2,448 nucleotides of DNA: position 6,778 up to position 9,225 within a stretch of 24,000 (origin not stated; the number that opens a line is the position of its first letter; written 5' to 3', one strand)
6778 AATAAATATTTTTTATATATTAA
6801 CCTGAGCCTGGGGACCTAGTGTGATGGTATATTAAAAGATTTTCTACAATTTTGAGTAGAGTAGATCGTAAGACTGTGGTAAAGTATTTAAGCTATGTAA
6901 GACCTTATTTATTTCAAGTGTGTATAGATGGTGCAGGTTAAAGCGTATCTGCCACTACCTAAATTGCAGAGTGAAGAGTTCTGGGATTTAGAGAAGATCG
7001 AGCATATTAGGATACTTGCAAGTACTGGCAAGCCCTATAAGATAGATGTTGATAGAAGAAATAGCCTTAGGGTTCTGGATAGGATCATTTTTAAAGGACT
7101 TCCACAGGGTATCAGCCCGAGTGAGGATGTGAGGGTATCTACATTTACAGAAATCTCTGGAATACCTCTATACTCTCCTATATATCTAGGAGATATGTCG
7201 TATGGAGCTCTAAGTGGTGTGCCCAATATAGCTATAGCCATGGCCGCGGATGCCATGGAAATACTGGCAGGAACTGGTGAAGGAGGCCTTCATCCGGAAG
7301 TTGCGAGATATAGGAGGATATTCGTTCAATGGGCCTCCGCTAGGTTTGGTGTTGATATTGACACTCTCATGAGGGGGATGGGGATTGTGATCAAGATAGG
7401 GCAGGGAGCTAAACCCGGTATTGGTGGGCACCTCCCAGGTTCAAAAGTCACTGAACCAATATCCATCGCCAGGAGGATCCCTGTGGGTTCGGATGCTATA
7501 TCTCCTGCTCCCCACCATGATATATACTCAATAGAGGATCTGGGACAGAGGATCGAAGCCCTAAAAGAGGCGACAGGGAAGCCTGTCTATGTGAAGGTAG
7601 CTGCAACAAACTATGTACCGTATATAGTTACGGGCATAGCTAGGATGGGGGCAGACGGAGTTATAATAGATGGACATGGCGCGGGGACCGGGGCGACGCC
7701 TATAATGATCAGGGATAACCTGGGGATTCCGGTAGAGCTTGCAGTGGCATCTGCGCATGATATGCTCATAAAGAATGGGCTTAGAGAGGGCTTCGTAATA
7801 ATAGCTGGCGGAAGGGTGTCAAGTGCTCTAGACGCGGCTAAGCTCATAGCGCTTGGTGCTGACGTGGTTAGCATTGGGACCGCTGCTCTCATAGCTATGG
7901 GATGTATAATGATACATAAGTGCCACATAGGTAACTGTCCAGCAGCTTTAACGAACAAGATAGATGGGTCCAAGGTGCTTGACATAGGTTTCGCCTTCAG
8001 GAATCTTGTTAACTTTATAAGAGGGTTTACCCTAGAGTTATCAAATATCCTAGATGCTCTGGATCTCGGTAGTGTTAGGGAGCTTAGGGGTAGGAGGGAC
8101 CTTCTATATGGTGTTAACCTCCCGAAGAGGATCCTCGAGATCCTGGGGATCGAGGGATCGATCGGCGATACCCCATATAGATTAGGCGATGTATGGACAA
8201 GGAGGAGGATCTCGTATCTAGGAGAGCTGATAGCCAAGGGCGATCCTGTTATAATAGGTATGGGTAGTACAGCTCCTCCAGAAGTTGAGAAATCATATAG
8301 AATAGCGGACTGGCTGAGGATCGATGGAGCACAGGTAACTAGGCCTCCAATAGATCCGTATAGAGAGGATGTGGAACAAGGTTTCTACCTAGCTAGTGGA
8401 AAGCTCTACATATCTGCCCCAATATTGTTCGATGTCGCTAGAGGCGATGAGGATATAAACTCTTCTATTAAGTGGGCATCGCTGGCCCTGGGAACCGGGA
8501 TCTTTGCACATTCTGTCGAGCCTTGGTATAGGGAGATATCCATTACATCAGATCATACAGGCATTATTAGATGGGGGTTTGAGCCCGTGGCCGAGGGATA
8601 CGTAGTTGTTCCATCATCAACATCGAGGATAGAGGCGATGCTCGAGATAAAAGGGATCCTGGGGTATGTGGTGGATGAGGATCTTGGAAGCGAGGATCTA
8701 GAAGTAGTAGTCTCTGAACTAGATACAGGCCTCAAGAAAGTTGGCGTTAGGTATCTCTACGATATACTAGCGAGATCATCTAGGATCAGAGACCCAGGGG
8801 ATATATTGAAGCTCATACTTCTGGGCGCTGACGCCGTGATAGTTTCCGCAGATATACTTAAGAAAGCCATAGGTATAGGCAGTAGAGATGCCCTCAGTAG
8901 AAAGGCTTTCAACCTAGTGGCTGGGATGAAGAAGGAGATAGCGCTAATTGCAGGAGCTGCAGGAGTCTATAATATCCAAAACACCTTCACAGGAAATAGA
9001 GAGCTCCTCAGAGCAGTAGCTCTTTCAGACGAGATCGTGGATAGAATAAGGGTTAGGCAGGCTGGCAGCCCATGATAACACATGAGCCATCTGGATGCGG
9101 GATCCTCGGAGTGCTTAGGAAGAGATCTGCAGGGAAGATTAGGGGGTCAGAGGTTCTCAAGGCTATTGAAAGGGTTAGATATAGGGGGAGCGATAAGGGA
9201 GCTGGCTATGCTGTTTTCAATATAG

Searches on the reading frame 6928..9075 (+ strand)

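Call 8: search_protein_families(library=pfam, proteins=[window:6928-9075:+], max_evalue=0.01)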
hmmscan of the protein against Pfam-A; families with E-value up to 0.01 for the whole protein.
window:6928-9075:+ (715 aa): 3 families
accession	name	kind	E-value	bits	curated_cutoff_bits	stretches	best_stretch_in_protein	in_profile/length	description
PF01645.23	Glu_synthase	-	2.6e-97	326.7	20.4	1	79-378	63-366/369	Conserved region in glutamate synthase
PF04898.20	Glu_syn_central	-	1.3e-13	51.4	22.8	2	430-482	16-70/277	Glutamate synthase central domain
PF01070.24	FMN_dh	-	0.0041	16.6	24.9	0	208-325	209-310/350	FMN-dependent dehydrogenase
